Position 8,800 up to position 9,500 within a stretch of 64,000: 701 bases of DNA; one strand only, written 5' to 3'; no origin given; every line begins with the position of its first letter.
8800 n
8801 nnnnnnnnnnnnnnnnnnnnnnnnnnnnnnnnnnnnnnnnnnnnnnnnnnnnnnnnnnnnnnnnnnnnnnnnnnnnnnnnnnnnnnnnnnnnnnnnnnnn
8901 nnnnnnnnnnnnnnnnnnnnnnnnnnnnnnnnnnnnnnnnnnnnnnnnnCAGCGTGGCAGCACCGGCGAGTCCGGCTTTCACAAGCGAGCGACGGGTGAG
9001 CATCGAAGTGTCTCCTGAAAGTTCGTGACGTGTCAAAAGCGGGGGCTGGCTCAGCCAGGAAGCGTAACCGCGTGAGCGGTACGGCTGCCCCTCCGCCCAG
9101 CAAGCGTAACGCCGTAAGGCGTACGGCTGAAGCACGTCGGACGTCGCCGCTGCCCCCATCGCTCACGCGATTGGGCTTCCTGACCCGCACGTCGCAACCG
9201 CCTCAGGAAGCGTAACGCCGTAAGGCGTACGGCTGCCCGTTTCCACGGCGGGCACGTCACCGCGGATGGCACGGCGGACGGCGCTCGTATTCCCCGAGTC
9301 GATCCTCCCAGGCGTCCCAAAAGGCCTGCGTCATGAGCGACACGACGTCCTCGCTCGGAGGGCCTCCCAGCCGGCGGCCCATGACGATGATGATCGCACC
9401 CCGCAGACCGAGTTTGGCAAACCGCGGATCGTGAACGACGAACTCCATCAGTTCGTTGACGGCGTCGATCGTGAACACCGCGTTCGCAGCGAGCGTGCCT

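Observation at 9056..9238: Repeat families A and B are inverted versions of one hairpin element with GNRA loops and compensatory stem changes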

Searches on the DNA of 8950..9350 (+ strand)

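Call 6: search_rna_families(source=window, start=8950, end=9350, threshold=evalue, max_evalue=10, show_alignments=3)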
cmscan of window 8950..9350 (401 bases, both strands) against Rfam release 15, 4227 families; matches with E-value up to 10: 3.
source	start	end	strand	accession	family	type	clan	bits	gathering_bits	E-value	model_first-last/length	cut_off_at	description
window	9053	9185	-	RF04104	MIR918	Gene; miRNA;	-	19.8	268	0.24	1-265/265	no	MIR918 microRNA precursor family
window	9042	9199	-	RF04203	MIR1144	Gene; miRNA;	-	15.1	90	2.6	1-197/197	no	MIR1144 microRNA precursor family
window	9155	9181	+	RF01687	Acido-Lenti-1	Gene; sRNA;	-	13.8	37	1.1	1-46/46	no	Acido-Lenti-1 RNA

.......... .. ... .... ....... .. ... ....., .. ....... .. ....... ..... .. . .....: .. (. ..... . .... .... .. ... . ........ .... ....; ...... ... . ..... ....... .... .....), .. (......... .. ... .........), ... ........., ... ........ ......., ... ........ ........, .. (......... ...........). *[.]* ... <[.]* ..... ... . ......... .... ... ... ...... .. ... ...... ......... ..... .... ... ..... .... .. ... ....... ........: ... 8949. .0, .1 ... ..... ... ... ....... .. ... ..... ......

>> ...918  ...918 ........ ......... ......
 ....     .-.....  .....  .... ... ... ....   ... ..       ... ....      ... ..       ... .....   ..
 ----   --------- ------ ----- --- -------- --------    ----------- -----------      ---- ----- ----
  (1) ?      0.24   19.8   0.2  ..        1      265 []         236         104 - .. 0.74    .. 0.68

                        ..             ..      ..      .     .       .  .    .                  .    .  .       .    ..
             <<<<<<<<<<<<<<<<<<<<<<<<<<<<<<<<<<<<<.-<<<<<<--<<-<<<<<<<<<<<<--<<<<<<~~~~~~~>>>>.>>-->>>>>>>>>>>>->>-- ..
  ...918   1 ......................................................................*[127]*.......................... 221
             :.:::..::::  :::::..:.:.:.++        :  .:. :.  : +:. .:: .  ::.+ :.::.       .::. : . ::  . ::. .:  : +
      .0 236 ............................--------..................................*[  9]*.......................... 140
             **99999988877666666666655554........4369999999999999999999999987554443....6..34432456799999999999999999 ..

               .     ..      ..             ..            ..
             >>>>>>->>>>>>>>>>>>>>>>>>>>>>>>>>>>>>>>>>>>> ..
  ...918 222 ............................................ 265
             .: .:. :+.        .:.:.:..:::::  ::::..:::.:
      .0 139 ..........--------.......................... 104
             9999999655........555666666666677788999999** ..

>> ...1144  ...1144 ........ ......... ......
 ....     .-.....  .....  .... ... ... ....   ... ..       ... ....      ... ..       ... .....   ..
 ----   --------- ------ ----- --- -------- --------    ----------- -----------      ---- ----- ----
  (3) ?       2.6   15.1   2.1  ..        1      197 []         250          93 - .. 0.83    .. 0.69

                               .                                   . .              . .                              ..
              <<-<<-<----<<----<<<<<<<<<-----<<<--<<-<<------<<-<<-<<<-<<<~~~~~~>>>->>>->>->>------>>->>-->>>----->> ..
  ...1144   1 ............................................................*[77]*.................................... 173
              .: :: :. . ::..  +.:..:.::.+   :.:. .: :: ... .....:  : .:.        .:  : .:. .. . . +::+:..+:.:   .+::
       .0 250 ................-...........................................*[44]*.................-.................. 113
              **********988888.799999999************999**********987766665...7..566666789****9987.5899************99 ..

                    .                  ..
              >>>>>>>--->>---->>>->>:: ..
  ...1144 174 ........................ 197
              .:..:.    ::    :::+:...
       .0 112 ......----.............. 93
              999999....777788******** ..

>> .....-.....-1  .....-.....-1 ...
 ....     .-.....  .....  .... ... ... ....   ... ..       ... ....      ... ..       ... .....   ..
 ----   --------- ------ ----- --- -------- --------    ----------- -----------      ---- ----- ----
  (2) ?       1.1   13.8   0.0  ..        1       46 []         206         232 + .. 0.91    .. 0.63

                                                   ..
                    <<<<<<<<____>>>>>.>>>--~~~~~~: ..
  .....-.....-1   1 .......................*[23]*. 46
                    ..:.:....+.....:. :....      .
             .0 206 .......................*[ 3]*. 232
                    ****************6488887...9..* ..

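Call 22: build_rna_model(alignment_id=A2, structure=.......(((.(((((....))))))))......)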
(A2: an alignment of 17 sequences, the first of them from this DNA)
Model R1 built from alignment A2 (17 sequences, 34 columns); structure: as given.
model positions 34; base pairs 8; branch points 0; effective number of sequences 17; information 1.273 bits per position. Calibrated on 0.2 Mb of random sequence (short: E-values are rough).
structure used (alignment columns):
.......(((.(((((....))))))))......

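Call 23: search_with_rna_model(model_id=R1, source=window, filters=off, max_evalue=1)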
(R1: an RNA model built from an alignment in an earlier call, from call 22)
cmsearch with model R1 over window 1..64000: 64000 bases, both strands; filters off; matches with E-value up to 1: 16.
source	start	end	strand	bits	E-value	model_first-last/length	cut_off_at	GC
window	9204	9237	+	52.7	4e-10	1-34/34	no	0.65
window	9056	9089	+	52.2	5.4e-10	1-34/34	no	0.68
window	62342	62375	+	51.8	6.6e-10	1-34/34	no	0.65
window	9149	9182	-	48.5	3.8e-09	1-34/34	no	0.68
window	924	957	-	48.2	4.2e-09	1-34/34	no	0.62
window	62381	62414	+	47.7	5.6e-09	1-34/34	no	0.56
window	1127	1160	-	47.2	7.4e-09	1-34/34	no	0.59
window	62267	62300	-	46.9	8.5e-09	1-34/34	no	0.65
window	62419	62452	+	46.5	1e-08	1-34/34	no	0.68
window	62303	62336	+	46.2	1.2e-08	1-34/34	no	0.65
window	9098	9131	+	44.8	2.6e-08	1-34/34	no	0.59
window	62495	62528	+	44.5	3e-08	1-34/34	no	0.68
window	62457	62490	+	38.5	7e-07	1-34/34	no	0.74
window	7106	7140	-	15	0.16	1-34/34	no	0.74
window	21609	21623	-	11.6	0.91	1-34/34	no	0.67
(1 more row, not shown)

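Call 24: search_with_rna_model(model_id=R1, sources=[L016, L017, L018, L019, L020, L021, L022, L023, L024, L025, L026, L027, L028, L029, L030, L031, L032, L033, L034, L035, L036, L037, L038, L039, L040, L041, L042, L043, L044, L045, L046, L047, L048, L049, L050, L051, L052, L053, L054, L055, L056, L057, L058, L059, L060, L061, L062, L063, L064, L065, L066, L067, L068, L069, L070, L071, L072, L073, L074, L075, L076, L077, L078, L079, L080, L081, L082, L083, L084, L085, L086, L087, L088, L089, L090, L091, L092, L093, L094, L095, L096, L097, L098, L099, L100, L101, L102, L103, L104, L105, L106, L107, L108, L109, L110, L111, L112, L113, L114, L115], max_evalue=0.01)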
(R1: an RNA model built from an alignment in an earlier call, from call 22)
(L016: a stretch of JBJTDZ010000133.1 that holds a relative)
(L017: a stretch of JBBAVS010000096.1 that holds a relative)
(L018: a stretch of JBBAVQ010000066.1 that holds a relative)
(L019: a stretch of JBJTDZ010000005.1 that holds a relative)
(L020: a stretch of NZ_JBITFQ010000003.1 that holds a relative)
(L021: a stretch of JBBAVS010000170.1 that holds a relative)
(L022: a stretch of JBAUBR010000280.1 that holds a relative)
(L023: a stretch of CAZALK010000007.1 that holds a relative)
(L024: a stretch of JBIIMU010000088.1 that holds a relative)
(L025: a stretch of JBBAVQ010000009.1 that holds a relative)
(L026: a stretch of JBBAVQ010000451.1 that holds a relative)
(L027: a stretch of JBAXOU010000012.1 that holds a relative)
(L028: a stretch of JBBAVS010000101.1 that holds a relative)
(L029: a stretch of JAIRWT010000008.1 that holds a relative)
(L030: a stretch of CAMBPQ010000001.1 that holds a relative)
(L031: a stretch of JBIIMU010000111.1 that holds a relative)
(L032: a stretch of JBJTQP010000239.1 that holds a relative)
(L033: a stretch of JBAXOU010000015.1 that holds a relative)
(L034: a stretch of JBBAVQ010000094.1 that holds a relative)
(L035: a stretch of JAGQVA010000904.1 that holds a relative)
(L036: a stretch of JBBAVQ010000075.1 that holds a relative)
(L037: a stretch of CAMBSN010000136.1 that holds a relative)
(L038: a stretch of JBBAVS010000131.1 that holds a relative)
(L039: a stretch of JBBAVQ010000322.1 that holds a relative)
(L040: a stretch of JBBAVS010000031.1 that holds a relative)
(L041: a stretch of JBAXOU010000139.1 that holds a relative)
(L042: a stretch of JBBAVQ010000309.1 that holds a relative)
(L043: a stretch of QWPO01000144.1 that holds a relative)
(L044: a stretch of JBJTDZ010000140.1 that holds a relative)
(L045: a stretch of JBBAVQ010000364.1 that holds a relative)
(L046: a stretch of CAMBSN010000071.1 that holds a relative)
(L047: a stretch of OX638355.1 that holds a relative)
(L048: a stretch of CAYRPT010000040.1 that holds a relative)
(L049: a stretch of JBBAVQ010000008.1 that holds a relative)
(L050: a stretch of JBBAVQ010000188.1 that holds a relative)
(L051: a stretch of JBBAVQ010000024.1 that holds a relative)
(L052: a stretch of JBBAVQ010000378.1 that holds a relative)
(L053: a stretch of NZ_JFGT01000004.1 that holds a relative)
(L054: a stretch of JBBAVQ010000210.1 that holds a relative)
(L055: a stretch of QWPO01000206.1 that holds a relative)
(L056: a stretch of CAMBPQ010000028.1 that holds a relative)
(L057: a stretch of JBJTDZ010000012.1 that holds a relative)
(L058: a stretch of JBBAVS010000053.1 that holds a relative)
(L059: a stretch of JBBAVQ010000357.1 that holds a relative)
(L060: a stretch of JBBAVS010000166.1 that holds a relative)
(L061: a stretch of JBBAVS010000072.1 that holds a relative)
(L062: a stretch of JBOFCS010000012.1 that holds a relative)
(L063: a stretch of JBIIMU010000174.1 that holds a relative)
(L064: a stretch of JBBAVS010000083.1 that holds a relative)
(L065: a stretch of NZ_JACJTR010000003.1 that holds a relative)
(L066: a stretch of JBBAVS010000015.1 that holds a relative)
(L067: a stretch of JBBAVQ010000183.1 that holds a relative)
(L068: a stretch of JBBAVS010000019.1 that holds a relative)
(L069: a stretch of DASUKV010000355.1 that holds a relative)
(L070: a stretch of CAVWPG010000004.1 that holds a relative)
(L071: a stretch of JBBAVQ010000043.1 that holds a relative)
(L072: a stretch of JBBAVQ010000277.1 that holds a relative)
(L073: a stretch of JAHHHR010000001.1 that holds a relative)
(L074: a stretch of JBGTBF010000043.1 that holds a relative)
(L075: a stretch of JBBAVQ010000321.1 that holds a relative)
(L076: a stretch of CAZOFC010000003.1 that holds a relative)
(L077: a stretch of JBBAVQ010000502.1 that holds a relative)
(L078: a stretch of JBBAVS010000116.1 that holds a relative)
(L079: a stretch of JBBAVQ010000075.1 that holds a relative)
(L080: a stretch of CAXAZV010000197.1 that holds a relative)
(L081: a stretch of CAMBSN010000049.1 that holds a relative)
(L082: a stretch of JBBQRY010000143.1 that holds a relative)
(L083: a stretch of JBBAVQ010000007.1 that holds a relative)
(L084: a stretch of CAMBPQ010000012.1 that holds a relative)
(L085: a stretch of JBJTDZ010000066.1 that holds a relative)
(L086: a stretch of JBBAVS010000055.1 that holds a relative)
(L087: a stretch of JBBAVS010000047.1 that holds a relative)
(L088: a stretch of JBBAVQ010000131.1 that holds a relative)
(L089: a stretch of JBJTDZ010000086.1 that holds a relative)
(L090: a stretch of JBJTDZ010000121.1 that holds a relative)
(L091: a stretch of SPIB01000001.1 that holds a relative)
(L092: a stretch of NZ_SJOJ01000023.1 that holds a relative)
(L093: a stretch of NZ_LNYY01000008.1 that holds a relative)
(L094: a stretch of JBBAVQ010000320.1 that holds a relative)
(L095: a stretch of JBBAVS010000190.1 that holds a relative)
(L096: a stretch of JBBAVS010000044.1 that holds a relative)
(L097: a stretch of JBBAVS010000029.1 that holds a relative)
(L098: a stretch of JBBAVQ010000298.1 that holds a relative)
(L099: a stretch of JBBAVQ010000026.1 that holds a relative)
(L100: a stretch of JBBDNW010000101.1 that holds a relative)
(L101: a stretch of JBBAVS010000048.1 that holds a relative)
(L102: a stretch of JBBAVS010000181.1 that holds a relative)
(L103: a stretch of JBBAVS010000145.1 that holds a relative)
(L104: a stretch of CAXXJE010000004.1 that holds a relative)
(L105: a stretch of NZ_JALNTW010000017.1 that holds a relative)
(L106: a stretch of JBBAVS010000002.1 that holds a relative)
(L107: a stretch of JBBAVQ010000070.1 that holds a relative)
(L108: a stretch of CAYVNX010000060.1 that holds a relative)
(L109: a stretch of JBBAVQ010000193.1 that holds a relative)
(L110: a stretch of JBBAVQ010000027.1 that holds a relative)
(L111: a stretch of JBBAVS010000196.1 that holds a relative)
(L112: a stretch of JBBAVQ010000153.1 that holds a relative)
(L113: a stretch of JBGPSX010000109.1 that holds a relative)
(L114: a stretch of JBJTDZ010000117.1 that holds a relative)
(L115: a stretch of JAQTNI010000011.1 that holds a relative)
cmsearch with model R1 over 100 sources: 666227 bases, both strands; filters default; matches with E-value up to 0.01: 208.
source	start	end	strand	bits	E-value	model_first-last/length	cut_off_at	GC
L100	5344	5377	+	53.7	2.4e-09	1-34/34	no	0.71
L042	573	606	+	52.7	4.2e-09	1-34/34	no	0.65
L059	13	46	+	52.7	4.2e-09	1-34/34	no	0.65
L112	1837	1870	-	52.7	4.2e-09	1-34/34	no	0.65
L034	5208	5241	+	52.2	5.6e-09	1-34/34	no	0.68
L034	5343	5376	+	52.2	5.6e-09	1-34/34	no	0.68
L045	22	55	-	51.9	6.3e-09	1-34/34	no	0.68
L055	2050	2083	-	51.8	7e-09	1-34/34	no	0.68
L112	1750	1783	-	51.1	9.7e-09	1-34/34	no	0.62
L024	1664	1697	-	50.9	1.1e-08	1-34/34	no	0.62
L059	150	183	+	50.3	1.5e-08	1-34/34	no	0.65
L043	2282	2315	-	49.6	2.1e-08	1-34/34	no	0.62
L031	480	513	+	49.4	2.4e-08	1-34/34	no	0.65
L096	4076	4109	+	49.3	2.5e-08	1-34/34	no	0.62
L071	5390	5423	+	49.3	2.6e-08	1-34/34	no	0.62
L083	5260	5293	+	49.2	2.7e-08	1-34/34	no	0.68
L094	3252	3285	-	49.2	2.7e-08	1-34/34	no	0.68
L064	3442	3475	+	49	2.9e-08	1-34/34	no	0.65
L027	7066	7099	-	48.7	3.4e-08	1-34/34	no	0.68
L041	6034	6067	-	48.5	3.7e-08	1-34/34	no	0.59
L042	601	634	-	48.5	3.9e-08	1-34/34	no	0.68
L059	74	107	-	48.5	3.9e-08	1-34/34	no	0.68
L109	933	966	-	48.5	3.9e-08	1-34/34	no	0.68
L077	418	451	-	48.4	4e-08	1-34/34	no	0.68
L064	104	137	+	48.3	4.2e-08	1-34/34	no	0.65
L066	756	789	+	48.3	4.2e-08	1-34/34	no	0.65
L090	7694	7727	-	48.3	4.2e-08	1-34/34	no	0.65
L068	5921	5954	-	48.3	4.2e-08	1-34/34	no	0.56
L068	6008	6041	-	48.3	4.2e-08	1-34/34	no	0.56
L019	3924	3957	+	48.3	4.3e-08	1-34/34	no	0.65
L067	4741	4774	+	48.3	4.3e-08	1-34/34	no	0.65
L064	41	74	-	48.3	4.3e-08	1-34/34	no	0.59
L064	150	183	-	48.3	4.3e-08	1-34/34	no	0.59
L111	14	47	+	48.3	4.3e-08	1-34/34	no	0.59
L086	1234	1267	-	48.1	4.8e-08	1-34/34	no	0.59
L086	1273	1306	-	48.1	4.8e-08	1-34/34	no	0.59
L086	1312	1345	-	48.1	4.8e-08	1-34/34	no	0.59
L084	7732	7765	-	48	4.9e-08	1-34/34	no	0.62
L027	7107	7140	-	48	5.1e-08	1-34/34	no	0.68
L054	1826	1859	-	47.8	5.4e-08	1-34/34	no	0.62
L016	221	254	+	47.7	5.8e-08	1-34/34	no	0.62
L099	3664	3697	-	47.7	5.9e-08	1-34/34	no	0.68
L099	3755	3788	-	47.7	5.9e-08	1-34/34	no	0.68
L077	481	514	+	47.6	6.2e-08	1-34/34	no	0.62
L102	6099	6132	+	47.6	6.2e-08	1-34/34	no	0.62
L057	3557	3590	+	47.6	6.3e-08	1-34/34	no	0.65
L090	7770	7803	-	47.6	6.3e-08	1-34/34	no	0.65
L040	66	99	-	47.4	6.7e-08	1-34/34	no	0.62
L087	5851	5884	-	47.4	6.7e-08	1-34/34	no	0.68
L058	4973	5006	-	47.3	7.2e-08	1-34/34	no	0.59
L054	1862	1895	-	47.1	7.8e-08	1-34/34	no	0.62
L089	6596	6629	-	47.1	7.8e-08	1-34/34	no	0.68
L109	877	910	+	47.1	7.8e-08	1-34/34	no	0.65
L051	2054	2087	-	47.1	7.9e-08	1-34/34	no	0.65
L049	3887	3920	+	47.1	8.1e-08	1-34/34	no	0.65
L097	3985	4018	+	46.7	9.7e-08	1-34/34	no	0.65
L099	3704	3737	+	46.7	9.8e-08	1-34/34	no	0.68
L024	4621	4654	+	46.6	1e-07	1-34/34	no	0.65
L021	6523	6556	+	46.6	1.1e-07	1-34/34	no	0.62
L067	4786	4819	-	46.5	1.1e-07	1-34/34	no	0.65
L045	58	91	+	46.4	1.2e-07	1-34/34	no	0.62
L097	3862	3895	+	46.2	1.3e-07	1-34/34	no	0.56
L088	5344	5377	+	46.1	1.3e-07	1-34/34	no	0.56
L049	3785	3818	+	46.1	1.4e-07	1-34/34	no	0.68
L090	6263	6296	+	46.1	1.4e-07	1-34/34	no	0.62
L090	6427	6460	+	46.1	1.4e-07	1-34/34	no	0.62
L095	5547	5580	+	45.9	1.5e-07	1-34/34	no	0.56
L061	98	131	+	45.8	1.6e-07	1-34/34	no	0.62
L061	349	382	+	45.8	1.6e-07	1-34/34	no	0.62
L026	1550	1583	-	45.8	1.6e-07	1-34/34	no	0.65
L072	3926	3959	-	45.8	1.6e-07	1-34/34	no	0.65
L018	4664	4697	+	45.8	1.6e-07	1-34/34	no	0.65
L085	4167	4200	+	45.7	1.7e-07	1-34/34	no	0.59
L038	2131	2164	+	45.5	1.8e-07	1-34/34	no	0.59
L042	467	500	-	45.4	2e-07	1-34/34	no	0.68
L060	7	40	-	45.3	2e-07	1-34/34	no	0.59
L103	16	49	+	45.3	2.1e-07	1-34/34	no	0.62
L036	108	141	+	45.2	2.2e-07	1-34/34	no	0.62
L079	2324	2357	-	45.2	2.2e-07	1-34/34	no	0.62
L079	2522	2555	-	45.2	2.2e-07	1-34/34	no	0.62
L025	5658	5691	+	45.2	2.2e-07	1-34/34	no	0.62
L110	2425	2458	+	45.2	2.2e-07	1-34/34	no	0.62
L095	5576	5609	-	45.1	2.2e-07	1-34/34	no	0.59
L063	1750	1783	+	45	2.4e-07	1-34/34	no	0.68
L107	1002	1035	-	45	2.5e-07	1-34/34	no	0.65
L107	1091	1124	-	45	2.5e-07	1-34/34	no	0.65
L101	4113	4146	+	44.9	2.6e-07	1-34/34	no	0.62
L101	4169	4202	+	44.9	2.6e-07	1-34/34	no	0.62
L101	4373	4406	+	44.9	2.6e-07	1-34/34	no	0.62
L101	4577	4610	+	44.9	2.6e-07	1-34/34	no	0.62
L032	1988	2021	+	44.8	2.7e-07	1-34/34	no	0.65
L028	5650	5683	+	44.8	2.7e-07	1-34/34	no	0.68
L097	3903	3936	+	44.6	2.9e-07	1-34/34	no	0.53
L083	5105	5138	+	44.4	3.3e-07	1-34/34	no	0.6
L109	15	48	-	44.3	3.4e-07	1-34/34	no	0.68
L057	1178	1211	-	44.2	3.7e-07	1-34/34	no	0.59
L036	267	300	+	44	4e-07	1-34/34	no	0.62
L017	288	321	-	44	4e-07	1-34/34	no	0.62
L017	374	407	-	44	4e-07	1-34/34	no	0.62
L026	1501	1534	+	44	4e-07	1-34/34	no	0.68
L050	6336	6369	+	44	4.1e-07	1-34/34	no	0.68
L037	5918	5951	+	43.9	4.3e-07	1-34/34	no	0.62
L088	378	411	-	43.9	4.3e-07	1-34/34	no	0.62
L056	5892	5925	-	43.8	4.5e-07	1-34/34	no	0.68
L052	1479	1512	-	43.6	5.1e-07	1-34/34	no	0.68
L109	839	872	-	43.6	5.1e-07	1-34/34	no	0.68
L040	3242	3275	-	43.4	5.4e-07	1-34/34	no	0.65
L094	2908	2941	-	43.2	6e-07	1-34/34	no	0.65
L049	3989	4022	+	43.2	6.1e-07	1-34/34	no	0.65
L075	187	220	-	43.2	6.2e-07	1-34/34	no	0.68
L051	2253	2286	-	43.1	6.4e-07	1-34/34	no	0.65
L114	4206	4239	+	42.9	7.1e-07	1-34/34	no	0.65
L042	540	572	+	42.9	7.3e-07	1-34/34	no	0.61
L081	5821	5854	-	42.9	7.4e-07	1-34/34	no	0.68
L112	1786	1819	+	42.8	7.6e-07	1-34/34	no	0.68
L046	1453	1486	+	42.8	7.6e-07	1-34/34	no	0.65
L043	2237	2270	+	42.7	8.2e-07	1-34/34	no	0.68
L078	3482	3515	+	42.5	8.7e-07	1-34/34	no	0.62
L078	3525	3558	+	42.5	8.7e-07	1-34/34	no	0.62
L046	1412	1445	+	42.3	9.8e-07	1-34/34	no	0.65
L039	96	129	+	42.1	1.1e-06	1-34/34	no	0.62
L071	5353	5386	+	42.1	1.1e-06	1-34/34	no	0.65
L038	6260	6293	-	42.1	1.1e-06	1-34/34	no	0.62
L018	4616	4649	+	41.7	1.3e-06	1-34/34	no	0.65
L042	507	539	+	41.7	1.4e-06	1-34/34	no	0.67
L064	213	246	+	41.6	1.5e-06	1-34/34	no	0.65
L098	1646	1679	-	41.5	1.5e-06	1-34/34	no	0.62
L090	6181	6214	+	41.3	1.6e-06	1-34/34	no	0.59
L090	6509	6542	+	41.3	1.6e-06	1-34/34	no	0.59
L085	4003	4036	+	41.3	1.7e-06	1-34/34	no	0.65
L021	6771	6804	-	41.1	1.8e-06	1-34/34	no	0.53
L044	6135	6168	-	41.1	1.9e-06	1-34/34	no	0.62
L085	3966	3999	-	41.1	1.9e-06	1-34/34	no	0.62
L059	113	146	+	41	2e-06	1-34/34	no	0.62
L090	6345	6378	+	41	2e-06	1-34/34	no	0.65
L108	1633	1666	+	40.9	2e-06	1-34/34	no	0.62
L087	5806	5839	+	40.9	2.1e-06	1-34/34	no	0.5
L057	3759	3792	+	40.6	2.4e-06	1-34/34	no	0.62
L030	1591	1624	+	40.4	2.7e-06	1-34/34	no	0.71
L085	4085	4118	+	40.3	2.8e-06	1-34/34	no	0.68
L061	253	286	+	40.2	2.9e-06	1-34/34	no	0.6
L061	317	348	+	40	3.3e-06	1-34/34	no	0.59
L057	3658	3691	+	40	3.4e-06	1-34/34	no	0.68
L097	3944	3977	+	39.9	3.5e-06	1-34/34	no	0.56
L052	1516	1549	+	39.6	4.1e-06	1-34/34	no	0.65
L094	2945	2978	+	39.6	4.1e-06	1-34/34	no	0.65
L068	1442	1475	+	39.5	4.4e-06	1-34/34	no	0.59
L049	3837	3870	-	39.1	5.2e-06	1-34/34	no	0.71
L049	3939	3972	-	39.1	5.2e-06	1-34/34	no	0.71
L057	1215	1248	+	39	5.5e-06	1-34/34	no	0.68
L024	1619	1652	+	39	5.7e-06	1-34/34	no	0.65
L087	5760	5793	-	38.8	6.2e-06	1-34/34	no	0.68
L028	5613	5646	-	38.8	6.2e-06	1-34/34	no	0.59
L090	2672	2705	-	38.5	7.3e-06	1-34/34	no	0.65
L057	3602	3635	-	38.5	7.3e-06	1-34/34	no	0.65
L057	3905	3938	-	38.5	7.3e-06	1-34/34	no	0.65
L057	4011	4044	-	38.5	7.3e-06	1-34/34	no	0.65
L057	4064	4097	-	38.5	7.3e-06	1-34/34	no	0.65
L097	4024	4057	+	38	9.2e-06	1-34/34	no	0.59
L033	4228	4261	+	38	9.4e-06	1-34/34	no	0.59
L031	445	475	+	37.8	1e-05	4-34/34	no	0.65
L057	3501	3534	-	37.5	1.2e-05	1-34/34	no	0.68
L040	7845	7878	+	37.2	1.4e-05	1-34/34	no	0.62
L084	7790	7823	-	37.1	1.5e-05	1-34/34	no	0.65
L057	3860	3893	+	36.1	2.6e-05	1-34/34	no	0.71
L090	2709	2742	+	36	2.7e-05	1-34/34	no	0.65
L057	3958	3991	-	35.8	3e-05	1-34/34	no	0.68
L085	4048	4081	-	35.6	3.3e-05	1-34/34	no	0.65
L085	4130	4163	-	35.6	3.3e-05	1-34/34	no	0.65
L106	1110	1143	-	35.4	3.7e-05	1-34/34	no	0.59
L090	7725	7758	+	35.4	3.7e-05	1-34/34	no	0.68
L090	7801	7834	+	35.4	3.7e-05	1-34/34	no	0.68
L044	6172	6205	+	35.2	4.2e-05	1-34/34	no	0.59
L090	6308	6341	-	35.1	4.2e-05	1-34/34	no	0.74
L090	6390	6423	-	35.1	4.2e-05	1-34/34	no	0.74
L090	6554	6587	-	34.9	4.7e-05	1-34/34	no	0.71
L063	1705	1738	-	34.7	5.2e-05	1-34/34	no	0.68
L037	5877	5907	-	34.7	5.2e-05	1-34/34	no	0.68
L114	4169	4202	-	34.7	5.2e-05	1-34/34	no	0.65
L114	7063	7097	+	34.7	5.3e-05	1-34/34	no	0.66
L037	5963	5992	-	33.6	9.4e-05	5-34/34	no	0.7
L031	408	442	-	33.1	0.00012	1-34/34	no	0.66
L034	5376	5409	-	33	0.00013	1-34/34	no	0.62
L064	1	29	+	32.6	0.00016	6-34/34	5'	0.69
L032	1951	1984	-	32.3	0.00019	1-34/34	no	0.65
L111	59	92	-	31.4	0.00031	1-34/34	no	0.74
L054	1899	1932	+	30.4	0.00051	1-34/34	no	0.65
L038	6012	6045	-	30.2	0.00056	1-34/34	no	0.68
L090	6226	6259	-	29.1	0.00099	1-34/34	no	0.76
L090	6472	6505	-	28.8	0.0012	1-34/34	no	0.74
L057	3400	3433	-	28.7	0.0012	1-34/34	no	0.68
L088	5454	5484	+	28.3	0.0015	1-34/34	no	0.71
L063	1645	1678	+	28.2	0.0016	1-34/34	no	0.68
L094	1060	1082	+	27.8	0.0019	8-30/34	no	0.74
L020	2533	2567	-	27.8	0.0019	1-34/34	no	0.69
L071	5419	5452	-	27.2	0.0027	1-34/34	no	0.65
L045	1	20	-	27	0.003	1-20/34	3'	0.55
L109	5962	5995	+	26.9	0.0031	1-34/34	no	0.65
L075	74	96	+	26.9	0.0032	8-30/34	no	0.78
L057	3456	3489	+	26.8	0.0033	1-34/34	no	0.74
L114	7027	7058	-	26.4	0.0041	3-34/34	no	0.69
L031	687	722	-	26.3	0.0042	1-34/34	no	0.69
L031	744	779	-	26.3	0.0042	1-34/34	no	0.69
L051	6062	6092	-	26.2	0.0045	1-34/34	no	0.68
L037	6805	6834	+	26.2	0.0045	5-34/34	no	0.67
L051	6180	6201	-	25.8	0.0056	8-29/34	no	0.77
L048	1351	1384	+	25.2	0.0075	1-34/34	no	0.71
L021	1794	1827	-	25.1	0.0083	1-34/34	no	0.68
